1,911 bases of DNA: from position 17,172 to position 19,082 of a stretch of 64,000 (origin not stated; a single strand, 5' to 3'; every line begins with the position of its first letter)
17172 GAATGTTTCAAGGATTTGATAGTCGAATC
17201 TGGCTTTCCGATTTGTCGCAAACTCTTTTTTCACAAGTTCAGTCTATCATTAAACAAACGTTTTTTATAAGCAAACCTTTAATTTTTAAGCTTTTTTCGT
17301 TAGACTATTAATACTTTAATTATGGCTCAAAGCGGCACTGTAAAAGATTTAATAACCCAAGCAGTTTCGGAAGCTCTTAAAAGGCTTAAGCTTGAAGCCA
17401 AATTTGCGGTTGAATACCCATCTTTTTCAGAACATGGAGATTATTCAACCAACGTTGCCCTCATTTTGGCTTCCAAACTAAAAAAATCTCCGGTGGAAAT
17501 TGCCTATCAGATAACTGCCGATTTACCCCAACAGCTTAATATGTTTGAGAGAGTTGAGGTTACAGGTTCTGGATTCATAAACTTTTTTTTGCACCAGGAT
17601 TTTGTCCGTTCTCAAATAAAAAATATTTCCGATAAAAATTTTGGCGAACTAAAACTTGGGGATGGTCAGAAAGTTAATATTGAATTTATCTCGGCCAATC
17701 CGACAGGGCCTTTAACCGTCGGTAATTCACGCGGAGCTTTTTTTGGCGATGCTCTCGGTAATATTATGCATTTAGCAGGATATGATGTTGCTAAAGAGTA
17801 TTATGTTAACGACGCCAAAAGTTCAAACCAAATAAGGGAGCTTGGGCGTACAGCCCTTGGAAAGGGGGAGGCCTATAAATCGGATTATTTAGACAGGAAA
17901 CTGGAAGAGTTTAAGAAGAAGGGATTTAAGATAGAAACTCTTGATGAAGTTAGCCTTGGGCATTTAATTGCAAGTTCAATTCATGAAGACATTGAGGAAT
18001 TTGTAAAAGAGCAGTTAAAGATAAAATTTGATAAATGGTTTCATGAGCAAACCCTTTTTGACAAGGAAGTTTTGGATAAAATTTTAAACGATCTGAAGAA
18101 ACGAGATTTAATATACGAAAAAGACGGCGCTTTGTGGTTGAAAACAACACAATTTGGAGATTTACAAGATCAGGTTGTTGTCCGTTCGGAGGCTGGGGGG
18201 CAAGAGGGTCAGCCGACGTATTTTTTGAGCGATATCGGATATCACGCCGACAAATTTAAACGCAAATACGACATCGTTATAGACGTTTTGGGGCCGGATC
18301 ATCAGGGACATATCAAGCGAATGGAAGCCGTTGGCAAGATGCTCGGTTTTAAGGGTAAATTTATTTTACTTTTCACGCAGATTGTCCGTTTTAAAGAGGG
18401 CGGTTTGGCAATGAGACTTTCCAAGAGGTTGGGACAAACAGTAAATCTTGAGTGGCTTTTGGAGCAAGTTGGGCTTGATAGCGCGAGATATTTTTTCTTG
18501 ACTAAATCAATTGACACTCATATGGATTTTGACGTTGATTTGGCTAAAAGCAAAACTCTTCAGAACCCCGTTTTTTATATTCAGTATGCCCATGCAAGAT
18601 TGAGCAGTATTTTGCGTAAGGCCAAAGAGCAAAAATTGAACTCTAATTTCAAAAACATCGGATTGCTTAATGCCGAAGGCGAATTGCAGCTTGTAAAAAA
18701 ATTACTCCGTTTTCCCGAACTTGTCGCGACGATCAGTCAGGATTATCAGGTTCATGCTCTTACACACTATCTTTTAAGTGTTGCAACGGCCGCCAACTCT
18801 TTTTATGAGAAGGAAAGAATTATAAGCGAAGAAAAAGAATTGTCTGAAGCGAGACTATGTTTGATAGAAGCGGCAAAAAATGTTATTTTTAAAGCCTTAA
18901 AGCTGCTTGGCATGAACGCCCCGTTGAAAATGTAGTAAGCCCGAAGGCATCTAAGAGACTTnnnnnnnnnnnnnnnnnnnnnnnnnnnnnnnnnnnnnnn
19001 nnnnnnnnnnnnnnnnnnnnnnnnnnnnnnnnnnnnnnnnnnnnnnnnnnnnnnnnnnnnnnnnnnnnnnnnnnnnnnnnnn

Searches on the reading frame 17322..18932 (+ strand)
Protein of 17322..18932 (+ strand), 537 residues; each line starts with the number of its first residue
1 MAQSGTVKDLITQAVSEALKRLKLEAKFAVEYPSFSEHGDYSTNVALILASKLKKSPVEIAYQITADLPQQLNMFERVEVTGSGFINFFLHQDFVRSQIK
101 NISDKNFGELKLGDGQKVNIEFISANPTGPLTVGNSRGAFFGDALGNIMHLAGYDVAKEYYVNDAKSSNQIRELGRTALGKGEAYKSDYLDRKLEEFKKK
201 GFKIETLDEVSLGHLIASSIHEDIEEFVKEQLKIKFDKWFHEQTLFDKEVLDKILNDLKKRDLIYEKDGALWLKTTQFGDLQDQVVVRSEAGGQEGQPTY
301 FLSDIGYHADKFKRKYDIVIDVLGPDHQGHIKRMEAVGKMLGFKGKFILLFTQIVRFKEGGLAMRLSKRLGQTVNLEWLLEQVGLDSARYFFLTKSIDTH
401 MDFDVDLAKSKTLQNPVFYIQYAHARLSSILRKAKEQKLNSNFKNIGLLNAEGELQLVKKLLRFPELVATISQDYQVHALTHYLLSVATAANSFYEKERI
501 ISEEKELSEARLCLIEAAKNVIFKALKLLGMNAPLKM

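Call 90: search_protein_families(library=pfam, proteins=[window:17322-18932:+], max_evalue=0.001)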
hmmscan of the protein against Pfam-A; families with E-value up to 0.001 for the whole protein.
window:17322-18932:+ (537 aa): 4 families
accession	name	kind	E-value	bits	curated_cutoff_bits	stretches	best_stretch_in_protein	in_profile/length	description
PF05746.21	DALR_1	-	5.4e-31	107.5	22.3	1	420-537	1-117/117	DALR anticodon binding domain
PF03485.21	Arg_tRNA_synt_N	-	6.1e-23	81.7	21.5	1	9-90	5-85/85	Arginyl tRNA synthetase N terminal domain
PF00750.26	tRNA-synt_1d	-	2e-16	60.4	23.3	2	245-388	164-302/349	tRNA synthetases class I (R), catalytic domain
PF09334.17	tRNA-synt_1g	-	0.00015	21.1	20.1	0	218-285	68-134/391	tRNA synthetases class I (M)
